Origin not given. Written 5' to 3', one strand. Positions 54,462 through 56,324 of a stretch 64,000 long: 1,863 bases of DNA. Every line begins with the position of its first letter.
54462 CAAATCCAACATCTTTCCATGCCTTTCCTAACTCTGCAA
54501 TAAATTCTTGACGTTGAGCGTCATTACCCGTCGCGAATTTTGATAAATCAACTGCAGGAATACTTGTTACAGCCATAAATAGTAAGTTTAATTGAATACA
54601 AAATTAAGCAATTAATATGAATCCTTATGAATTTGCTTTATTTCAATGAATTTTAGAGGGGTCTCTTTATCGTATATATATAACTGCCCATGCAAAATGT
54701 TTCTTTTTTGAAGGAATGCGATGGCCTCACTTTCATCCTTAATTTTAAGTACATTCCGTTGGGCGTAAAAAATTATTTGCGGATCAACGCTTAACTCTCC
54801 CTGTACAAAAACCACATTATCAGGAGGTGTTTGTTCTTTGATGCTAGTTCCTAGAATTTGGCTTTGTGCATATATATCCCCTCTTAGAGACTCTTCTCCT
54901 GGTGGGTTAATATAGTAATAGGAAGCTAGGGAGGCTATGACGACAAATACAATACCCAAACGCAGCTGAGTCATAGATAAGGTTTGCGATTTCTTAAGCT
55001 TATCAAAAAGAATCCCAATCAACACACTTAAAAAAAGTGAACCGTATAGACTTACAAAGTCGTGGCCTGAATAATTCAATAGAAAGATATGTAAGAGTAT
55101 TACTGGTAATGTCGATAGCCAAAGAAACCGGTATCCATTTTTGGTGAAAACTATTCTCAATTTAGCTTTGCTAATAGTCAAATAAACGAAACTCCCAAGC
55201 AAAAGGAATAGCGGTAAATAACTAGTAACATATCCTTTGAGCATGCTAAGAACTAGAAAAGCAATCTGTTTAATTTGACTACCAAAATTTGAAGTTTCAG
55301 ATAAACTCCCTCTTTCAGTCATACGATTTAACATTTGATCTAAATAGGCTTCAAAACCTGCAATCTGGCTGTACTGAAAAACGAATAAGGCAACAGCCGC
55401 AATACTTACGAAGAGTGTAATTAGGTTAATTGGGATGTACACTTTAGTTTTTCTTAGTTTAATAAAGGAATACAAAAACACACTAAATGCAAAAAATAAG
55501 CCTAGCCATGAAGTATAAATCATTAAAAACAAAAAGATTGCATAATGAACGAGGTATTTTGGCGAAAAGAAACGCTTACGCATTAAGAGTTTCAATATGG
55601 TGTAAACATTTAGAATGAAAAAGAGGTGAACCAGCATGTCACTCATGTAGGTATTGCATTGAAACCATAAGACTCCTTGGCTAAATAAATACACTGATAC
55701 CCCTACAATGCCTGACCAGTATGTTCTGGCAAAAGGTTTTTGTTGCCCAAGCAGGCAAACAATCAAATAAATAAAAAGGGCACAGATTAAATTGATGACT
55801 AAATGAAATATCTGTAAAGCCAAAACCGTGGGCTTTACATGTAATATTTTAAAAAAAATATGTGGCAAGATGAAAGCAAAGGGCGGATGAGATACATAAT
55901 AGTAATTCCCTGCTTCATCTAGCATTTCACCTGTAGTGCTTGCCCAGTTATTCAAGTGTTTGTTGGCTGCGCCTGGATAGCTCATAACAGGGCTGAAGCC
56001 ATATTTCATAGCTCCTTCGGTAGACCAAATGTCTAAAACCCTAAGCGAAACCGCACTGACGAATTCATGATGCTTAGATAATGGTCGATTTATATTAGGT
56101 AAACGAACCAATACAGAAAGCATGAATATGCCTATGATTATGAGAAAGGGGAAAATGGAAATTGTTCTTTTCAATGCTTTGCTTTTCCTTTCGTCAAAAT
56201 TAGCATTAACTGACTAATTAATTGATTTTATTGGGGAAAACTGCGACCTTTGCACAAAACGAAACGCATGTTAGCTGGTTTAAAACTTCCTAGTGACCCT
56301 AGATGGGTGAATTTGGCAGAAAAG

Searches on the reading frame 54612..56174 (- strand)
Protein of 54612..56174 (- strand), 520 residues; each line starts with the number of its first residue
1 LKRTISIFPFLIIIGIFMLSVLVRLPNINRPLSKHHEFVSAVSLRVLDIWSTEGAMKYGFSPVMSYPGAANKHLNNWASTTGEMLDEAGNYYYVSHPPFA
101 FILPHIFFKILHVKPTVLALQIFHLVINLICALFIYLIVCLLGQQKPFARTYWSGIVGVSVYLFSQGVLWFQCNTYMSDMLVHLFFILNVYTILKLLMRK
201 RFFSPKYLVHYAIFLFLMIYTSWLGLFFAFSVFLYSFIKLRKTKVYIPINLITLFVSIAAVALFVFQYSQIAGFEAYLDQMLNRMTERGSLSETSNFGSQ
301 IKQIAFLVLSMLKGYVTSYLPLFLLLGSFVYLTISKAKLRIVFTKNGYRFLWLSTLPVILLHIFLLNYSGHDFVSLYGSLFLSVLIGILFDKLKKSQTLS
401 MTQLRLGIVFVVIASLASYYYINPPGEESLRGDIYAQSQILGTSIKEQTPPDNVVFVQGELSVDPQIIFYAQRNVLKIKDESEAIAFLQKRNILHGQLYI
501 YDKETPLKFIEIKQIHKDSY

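Call 53: search_protein_families(library=pfam, proteins=[window:54612-56174:-], max_evalue=5)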
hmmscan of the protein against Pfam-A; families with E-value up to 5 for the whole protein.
window:54612-56174:- (520 aa): 2 families
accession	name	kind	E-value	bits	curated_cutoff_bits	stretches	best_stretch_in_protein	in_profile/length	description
PF05814.16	Ac76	-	0.014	15.9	22.5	1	379-426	6-50/83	Orf76 (Ac76)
PF07243.16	Phlebovirus_G1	-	0.32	9.8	25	1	163-227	406-464/526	Phlebovirus glycoprotein G1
